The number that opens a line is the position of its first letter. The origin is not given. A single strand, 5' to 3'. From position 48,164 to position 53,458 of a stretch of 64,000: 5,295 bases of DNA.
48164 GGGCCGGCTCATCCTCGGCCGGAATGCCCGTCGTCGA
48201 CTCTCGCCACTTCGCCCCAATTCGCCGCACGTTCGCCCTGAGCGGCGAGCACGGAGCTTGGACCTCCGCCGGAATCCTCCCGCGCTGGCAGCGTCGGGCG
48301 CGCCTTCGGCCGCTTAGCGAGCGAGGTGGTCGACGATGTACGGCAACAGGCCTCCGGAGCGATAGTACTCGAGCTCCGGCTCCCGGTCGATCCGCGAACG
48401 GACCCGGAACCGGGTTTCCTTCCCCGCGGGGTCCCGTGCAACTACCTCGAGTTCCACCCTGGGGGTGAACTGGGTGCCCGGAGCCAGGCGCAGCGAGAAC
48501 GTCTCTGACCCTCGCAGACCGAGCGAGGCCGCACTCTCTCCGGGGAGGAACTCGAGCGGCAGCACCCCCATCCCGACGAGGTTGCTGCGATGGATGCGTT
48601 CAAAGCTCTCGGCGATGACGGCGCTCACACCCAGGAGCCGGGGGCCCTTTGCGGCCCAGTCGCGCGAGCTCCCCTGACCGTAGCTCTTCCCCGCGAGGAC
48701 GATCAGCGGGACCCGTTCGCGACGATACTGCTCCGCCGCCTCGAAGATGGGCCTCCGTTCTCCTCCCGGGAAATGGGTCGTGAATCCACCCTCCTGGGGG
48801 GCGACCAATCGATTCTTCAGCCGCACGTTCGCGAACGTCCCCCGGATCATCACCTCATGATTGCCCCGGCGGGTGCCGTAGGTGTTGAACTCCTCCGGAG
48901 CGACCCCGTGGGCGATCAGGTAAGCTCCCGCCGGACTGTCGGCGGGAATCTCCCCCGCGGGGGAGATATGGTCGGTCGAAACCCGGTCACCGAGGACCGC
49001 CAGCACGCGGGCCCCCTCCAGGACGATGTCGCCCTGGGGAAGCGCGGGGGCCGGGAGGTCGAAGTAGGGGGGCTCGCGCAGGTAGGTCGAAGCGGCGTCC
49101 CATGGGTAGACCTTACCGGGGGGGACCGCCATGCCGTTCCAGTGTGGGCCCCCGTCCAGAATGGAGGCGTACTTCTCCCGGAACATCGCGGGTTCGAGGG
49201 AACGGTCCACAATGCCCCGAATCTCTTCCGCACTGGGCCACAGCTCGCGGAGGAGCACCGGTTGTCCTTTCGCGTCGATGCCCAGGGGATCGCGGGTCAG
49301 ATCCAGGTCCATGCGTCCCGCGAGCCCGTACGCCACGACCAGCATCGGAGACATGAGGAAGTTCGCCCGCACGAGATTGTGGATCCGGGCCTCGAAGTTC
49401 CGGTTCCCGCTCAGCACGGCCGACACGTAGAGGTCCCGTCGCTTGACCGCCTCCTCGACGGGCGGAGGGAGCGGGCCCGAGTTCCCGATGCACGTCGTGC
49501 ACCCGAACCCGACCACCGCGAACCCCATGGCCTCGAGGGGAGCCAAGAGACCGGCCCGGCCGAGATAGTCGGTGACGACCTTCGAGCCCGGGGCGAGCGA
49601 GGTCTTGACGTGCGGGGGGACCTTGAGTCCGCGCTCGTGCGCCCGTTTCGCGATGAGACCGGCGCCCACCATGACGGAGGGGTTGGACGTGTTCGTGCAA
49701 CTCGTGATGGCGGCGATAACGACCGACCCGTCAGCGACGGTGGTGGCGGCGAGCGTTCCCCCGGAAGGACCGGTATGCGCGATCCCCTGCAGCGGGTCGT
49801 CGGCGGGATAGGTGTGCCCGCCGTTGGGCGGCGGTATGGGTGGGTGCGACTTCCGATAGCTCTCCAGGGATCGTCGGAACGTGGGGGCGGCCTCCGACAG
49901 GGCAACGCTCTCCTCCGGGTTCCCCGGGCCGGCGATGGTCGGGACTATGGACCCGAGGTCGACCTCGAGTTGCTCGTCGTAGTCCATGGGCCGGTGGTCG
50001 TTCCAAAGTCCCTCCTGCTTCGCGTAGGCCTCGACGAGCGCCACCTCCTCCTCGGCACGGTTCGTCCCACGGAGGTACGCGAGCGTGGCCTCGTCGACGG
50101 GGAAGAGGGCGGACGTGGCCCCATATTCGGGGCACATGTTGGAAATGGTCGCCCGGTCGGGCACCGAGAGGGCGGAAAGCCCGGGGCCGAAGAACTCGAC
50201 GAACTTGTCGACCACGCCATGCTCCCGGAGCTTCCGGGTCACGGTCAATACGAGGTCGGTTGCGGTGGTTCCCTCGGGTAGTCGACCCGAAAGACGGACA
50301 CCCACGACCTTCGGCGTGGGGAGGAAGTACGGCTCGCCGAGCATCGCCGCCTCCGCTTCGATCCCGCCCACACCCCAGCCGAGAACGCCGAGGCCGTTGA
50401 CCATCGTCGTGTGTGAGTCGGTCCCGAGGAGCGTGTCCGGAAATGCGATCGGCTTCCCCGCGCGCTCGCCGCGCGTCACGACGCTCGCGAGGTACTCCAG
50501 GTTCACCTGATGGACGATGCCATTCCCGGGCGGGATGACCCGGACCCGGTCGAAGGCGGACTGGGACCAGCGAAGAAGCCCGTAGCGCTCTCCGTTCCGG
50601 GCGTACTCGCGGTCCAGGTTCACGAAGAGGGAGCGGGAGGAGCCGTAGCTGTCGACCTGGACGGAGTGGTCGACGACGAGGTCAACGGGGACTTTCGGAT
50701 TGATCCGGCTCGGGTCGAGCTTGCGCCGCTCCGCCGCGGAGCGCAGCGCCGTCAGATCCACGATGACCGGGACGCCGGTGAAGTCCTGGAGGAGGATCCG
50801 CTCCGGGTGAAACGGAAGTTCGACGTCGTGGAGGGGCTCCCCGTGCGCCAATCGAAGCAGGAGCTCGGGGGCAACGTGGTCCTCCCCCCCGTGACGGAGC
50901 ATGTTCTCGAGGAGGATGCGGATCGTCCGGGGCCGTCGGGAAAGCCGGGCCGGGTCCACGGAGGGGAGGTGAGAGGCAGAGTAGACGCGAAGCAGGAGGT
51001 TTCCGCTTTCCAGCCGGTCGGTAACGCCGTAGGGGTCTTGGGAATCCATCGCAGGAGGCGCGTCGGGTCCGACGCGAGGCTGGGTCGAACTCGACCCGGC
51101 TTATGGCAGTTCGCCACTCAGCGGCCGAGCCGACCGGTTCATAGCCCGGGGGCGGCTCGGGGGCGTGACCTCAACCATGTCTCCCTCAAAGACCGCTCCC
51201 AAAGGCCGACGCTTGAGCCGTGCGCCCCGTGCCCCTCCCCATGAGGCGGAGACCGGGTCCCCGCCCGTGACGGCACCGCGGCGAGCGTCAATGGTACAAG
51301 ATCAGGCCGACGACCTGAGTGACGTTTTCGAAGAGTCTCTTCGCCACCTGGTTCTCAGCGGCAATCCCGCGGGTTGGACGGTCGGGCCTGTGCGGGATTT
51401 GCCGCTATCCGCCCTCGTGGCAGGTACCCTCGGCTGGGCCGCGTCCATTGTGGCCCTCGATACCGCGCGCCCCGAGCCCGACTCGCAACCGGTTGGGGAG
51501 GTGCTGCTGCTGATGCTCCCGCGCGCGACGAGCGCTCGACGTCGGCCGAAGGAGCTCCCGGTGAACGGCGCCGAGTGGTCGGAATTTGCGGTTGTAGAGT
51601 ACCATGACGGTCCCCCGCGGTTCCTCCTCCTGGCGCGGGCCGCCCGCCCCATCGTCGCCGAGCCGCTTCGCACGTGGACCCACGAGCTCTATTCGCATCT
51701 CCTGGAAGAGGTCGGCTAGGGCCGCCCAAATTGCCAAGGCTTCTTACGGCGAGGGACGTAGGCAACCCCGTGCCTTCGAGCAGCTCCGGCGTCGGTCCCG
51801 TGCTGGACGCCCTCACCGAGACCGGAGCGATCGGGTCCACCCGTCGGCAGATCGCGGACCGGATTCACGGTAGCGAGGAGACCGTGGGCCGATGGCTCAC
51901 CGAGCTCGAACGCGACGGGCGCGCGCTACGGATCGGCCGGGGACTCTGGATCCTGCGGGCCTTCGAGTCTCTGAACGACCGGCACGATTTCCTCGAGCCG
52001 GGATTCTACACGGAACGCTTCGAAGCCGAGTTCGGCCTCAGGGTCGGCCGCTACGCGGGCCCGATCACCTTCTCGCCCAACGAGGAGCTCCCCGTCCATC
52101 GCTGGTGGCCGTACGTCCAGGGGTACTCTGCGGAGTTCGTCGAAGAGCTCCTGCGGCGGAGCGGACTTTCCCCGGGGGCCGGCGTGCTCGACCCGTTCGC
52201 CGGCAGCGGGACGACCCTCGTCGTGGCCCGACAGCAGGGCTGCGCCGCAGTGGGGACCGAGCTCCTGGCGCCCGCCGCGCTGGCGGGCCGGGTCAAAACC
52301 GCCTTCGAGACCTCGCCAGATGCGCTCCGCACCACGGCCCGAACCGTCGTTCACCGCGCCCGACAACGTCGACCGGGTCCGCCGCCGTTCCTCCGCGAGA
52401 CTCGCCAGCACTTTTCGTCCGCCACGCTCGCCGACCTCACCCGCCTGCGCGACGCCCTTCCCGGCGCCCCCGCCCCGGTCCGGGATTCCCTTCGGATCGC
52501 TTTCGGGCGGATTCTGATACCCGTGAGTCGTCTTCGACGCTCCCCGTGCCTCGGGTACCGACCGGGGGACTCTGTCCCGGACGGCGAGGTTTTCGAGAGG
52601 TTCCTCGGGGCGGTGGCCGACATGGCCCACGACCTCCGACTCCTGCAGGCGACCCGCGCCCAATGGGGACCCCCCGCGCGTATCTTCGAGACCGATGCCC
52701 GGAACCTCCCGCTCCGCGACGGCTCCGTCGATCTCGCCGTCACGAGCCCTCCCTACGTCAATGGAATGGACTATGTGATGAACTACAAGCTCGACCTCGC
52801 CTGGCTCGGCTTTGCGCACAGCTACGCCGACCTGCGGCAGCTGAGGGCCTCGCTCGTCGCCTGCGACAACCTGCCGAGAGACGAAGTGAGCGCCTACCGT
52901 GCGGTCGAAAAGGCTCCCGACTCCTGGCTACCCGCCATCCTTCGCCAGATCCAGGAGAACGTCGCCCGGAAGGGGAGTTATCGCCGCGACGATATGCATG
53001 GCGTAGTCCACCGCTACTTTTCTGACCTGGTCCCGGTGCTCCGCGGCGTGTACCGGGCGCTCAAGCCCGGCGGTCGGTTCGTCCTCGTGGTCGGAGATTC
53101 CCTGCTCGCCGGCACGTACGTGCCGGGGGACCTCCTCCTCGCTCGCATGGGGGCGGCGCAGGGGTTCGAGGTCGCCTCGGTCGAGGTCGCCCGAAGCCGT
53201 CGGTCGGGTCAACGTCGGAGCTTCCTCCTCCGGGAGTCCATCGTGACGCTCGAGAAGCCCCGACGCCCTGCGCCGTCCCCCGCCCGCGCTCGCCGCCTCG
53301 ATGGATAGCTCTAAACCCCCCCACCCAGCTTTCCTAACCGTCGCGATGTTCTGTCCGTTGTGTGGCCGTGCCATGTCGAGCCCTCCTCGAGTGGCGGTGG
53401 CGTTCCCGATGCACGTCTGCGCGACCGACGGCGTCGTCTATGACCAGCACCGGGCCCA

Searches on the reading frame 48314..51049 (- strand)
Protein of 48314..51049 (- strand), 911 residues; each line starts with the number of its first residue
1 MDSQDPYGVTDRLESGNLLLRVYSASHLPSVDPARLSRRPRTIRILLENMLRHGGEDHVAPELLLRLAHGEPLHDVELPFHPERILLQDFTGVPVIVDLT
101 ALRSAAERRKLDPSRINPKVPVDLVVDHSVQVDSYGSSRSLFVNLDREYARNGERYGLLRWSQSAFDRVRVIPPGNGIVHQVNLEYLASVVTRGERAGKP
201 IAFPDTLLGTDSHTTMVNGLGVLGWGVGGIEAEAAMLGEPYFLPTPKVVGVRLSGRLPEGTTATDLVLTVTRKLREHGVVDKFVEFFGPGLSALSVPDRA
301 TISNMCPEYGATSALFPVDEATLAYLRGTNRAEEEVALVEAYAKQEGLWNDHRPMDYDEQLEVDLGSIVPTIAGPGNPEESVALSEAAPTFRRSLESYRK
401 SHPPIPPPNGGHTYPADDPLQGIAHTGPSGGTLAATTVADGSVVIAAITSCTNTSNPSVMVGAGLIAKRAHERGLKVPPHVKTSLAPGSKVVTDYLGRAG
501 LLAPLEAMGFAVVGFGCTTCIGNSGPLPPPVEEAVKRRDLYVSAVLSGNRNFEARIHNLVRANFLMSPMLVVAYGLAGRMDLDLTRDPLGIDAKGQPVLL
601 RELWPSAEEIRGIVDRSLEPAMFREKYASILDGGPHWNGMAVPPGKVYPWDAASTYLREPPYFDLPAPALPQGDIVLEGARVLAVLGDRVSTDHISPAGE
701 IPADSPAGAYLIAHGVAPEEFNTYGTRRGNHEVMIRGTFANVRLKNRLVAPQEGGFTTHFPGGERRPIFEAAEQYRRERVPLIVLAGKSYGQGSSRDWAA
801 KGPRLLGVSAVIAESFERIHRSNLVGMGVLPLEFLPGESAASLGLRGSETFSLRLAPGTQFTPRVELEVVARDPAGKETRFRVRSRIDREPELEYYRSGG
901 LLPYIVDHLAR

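Call 15: search_protein_families(library=pfam, proteins=[window:48314-51049:-], max_evalue=0.001)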
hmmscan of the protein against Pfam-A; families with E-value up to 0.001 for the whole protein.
window:48314-51049:- (911 aa): 2 families
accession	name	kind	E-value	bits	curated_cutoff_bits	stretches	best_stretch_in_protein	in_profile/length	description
PF00330.25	Aconitase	-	6.7e-151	503.8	28.7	1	77-578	15-463/463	Aconitase family (aconitate hydratase)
PF00694.25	Aconitase_C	-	1.1e-39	136.2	22.8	1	709-835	3-129/131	Aconitase C-terminal domain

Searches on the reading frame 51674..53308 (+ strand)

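Call 15: search_protein_families(library=pfam, proteins=[window:51674-53308:+], max_evalue=0.001)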
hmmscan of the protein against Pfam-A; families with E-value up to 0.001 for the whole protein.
window:51674-53308:+ (544 aa): 4 families
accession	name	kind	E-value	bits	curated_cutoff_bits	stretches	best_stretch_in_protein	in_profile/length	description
PF01555.25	N6_N4_Mtase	-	4e-14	53.5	26.7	2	153-197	168-211/221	DNA methylase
PF01170.24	UPF0020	-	1e-06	29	22.3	0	159-185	20-46/197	RMKL-like, methyltransferase domain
PF08241.18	Methyltransf_11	-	1.8e-05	25.7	21.2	0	445-471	69-95/95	Methyltransferase domain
PF13649.12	Methyltransf_25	-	0.00068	20.7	27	0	322-357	35-70/97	Methyltransferase domain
